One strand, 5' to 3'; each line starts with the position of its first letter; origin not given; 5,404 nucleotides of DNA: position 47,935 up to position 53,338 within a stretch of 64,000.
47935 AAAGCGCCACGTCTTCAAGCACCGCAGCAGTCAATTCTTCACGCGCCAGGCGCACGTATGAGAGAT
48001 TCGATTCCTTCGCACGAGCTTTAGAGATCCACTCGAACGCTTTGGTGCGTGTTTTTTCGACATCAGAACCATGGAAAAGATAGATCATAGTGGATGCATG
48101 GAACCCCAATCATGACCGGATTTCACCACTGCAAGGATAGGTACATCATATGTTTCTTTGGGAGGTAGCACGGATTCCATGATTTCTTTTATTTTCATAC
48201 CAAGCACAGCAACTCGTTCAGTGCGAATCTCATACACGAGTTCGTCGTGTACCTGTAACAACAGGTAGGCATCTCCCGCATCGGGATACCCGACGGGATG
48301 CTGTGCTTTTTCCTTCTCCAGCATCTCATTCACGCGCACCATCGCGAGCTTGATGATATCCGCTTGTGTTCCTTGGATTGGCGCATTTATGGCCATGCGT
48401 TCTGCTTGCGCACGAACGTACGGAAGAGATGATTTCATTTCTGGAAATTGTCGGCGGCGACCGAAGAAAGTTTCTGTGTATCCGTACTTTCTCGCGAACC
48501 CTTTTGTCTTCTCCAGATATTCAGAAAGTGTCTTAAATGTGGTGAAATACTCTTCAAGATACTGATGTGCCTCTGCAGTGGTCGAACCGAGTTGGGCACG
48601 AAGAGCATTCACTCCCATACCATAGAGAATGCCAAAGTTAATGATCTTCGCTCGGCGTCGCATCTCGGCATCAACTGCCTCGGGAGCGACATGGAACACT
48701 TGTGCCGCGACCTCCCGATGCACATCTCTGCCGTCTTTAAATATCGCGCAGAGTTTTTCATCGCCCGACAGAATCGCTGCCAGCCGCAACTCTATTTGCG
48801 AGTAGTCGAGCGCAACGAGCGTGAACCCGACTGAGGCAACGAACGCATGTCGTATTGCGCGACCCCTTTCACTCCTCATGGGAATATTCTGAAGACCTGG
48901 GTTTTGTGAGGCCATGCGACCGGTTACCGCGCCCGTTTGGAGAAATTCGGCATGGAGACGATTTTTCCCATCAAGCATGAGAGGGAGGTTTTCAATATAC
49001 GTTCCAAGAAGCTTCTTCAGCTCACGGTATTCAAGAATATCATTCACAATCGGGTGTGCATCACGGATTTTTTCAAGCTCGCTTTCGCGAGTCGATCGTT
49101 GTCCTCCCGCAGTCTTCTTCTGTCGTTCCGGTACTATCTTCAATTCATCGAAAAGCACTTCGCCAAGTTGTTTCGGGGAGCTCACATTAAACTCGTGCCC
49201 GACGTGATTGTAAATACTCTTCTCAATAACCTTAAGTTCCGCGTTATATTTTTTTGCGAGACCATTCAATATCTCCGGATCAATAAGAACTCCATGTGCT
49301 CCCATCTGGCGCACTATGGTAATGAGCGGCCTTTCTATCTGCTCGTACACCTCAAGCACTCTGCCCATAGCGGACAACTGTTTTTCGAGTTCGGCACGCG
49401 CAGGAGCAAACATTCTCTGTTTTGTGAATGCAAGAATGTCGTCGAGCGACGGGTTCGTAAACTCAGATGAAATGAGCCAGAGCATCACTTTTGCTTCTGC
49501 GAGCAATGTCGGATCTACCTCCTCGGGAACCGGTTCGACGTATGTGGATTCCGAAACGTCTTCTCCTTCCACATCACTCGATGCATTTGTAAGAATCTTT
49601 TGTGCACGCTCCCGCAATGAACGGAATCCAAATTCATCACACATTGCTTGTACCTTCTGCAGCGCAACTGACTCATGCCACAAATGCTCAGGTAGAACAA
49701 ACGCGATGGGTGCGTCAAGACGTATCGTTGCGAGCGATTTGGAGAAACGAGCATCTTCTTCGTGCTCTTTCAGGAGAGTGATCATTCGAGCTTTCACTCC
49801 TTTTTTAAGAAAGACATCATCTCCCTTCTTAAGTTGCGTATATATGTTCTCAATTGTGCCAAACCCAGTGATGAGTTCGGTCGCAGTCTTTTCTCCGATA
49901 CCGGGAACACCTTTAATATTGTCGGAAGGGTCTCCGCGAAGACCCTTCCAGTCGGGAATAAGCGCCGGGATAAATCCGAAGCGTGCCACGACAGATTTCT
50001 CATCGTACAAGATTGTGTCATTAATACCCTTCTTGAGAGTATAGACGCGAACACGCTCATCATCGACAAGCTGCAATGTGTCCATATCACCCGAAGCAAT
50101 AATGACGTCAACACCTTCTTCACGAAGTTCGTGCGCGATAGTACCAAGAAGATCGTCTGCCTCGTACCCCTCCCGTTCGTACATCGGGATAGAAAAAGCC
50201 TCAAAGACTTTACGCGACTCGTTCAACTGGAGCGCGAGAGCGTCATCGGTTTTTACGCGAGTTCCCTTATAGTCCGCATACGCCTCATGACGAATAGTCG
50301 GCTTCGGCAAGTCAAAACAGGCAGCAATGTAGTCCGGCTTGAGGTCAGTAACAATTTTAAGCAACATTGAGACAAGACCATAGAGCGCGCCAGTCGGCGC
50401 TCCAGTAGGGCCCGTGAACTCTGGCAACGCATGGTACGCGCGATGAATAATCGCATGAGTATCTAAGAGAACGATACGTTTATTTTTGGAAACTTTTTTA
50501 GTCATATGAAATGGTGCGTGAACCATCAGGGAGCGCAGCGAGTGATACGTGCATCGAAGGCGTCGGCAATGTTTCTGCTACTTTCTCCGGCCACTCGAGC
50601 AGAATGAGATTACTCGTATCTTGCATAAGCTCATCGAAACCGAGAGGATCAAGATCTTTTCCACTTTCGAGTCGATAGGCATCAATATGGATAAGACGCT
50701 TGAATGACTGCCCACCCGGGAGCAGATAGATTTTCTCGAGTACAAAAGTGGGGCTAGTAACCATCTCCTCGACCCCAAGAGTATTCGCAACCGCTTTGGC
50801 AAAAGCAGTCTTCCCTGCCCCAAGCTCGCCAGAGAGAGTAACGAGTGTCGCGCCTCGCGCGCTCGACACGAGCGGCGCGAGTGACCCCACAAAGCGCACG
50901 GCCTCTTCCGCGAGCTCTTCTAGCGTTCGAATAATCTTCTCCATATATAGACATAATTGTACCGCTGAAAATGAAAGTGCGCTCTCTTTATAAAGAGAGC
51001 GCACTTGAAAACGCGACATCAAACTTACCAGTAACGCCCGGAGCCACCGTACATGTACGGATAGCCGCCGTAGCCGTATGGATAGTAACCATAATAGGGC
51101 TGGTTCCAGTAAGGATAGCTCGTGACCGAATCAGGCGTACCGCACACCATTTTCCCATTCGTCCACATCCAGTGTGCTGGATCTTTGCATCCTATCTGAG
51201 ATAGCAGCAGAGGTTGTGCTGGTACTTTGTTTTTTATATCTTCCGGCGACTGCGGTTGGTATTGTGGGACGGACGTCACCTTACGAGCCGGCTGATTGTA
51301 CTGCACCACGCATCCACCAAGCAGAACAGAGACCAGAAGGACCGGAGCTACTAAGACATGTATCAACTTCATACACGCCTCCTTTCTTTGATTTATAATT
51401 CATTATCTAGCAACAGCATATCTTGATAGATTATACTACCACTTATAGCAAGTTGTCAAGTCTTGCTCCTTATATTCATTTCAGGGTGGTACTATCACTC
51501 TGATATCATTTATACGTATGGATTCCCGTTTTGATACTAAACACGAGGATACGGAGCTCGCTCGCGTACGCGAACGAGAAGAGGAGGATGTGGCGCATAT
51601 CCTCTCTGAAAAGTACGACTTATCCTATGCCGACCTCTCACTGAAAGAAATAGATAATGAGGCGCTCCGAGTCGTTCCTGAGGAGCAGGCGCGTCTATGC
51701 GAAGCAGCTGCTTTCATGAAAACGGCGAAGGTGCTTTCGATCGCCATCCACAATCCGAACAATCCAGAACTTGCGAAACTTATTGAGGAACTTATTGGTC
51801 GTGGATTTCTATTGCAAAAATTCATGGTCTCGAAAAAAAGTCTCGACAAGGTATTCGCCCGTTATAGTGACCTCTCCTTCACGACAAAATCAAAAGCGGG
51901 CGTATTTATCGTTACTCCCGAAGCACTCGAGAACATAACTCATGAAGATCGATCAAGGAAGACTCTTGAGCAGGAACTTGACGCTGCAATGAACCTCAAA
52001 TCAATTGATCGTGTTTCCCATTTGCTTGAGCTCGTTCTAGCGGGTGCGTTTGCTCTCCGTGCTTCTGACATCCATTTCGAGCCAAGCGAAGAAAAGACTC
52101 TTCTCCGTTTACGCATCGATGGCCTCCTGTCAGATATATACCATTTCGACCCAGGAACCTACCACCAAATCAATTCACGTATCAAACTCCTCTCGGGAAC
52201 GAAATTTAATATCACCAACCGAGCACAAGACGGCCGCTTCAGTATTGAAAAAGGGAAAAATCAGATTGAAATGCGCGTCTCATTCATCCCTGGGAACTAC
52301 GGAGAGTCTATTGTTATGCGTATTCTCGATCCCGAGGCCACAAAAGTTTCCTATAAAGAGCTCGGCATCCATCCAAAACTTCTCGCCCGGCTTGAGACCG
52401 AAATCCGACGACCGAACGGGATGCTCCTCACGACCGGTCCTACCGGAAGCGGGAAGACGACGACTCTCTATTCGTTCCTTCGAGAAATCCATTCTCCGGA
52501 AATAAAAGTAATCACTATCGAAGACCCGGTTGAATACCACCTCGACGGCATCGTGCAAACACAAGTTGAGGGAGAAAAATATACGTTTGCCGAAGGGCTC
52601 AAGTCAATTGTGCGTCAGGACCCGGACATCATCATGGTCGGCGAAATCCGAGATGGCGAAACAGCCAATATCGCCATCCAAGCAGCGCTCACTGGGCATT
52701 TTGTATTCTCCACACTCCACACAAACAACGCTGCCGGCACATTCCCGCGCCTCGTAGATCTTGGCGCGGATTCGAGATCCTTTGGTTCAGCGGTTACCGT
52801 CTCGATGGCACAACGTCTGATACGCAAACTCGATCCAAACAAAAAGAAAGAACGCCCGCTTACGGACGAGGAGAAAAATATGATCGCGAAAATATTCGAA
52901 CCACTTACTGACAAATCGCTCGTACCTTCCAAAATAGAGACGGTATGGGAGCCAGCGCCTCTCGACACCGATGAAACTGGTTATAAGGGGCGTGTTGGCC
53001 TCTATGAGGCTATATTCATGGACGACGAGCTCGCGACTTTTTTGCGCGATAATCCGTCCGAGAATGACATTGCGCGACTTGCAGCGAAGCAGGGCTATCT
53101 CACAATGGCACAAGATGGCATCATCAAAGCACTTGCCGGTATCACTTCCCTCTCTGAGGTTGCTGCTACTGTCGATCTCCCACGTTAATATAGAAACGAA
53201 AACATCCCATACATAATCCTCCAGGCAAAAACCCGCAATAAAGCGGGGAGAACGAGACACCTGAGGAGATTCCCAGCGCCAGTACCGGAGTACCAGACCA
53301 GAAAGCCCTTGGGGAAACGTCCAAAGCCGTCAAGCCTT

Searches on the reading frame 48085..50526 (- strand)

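Call 13: search_protein_families(library=pfam, proteins=[window:48085-50526:-], max_evalue=0.001)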
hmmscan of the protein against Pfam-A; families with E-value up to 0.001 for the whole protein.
window:48085-50526:- (813 aa): 3 families
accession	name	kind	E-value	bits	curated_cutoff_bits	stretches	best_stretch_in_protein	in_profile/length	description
PF00476.26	DNA_pol_A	-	4.5e-132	441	34.3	1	419-808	3-380/381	DNA polymerase family A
PF02739.22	5_3_exonuc_N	-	1.5e-49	168.3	34.3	1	18-184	2-164/164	5'-3' exonuclease, N-terminal resolvase-like domain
PF01367.25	5_3_exonuc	-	4.6e-25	88.4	40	1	187-280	3-88/97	5'-3' exonuclease, C-terminal SAM fold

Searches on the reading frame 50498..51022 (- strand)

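Call 58: search_protein_families(library=pfam, proteins=[window:50498-51022:-], max_evalue=0.001)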
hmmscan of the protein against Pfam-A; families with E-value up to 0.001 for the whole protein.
window:50498-51022:- (174 aa): 1 family
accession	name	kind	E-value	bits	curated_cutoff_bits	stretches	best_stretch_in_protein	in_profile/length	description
PF02367.23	TsaE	-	2.3e-29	102.4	26.6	1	52-165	15-122/128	Threonylcarbamoyl adenosine biosynthesis protein TsaE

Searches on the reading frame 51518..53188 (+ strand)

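Call 14: search_protein_families(library=pfam, proteins=[window:51518-53188:+], max_evalue=0.001)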
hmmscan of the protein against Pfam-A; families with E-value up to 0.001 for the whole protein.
window:51518-53188:+ (556 aa): 3 families
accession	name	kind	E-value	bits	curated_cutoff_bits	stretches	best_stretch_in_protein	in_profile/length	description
PF00437.27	T2SSE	-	4.6e-102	341.9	24.9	1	164-549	6-369/370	Type II/IV secretion system protein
PF05157.20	MshEN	-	8.4e-06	26.1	23.1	1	33-118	1-85/90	MshEN domain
PF25199.1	nSTAND_NTPase5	-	0.00012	22.3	34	1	281-354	21-97/145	Novel STAND NTPase 5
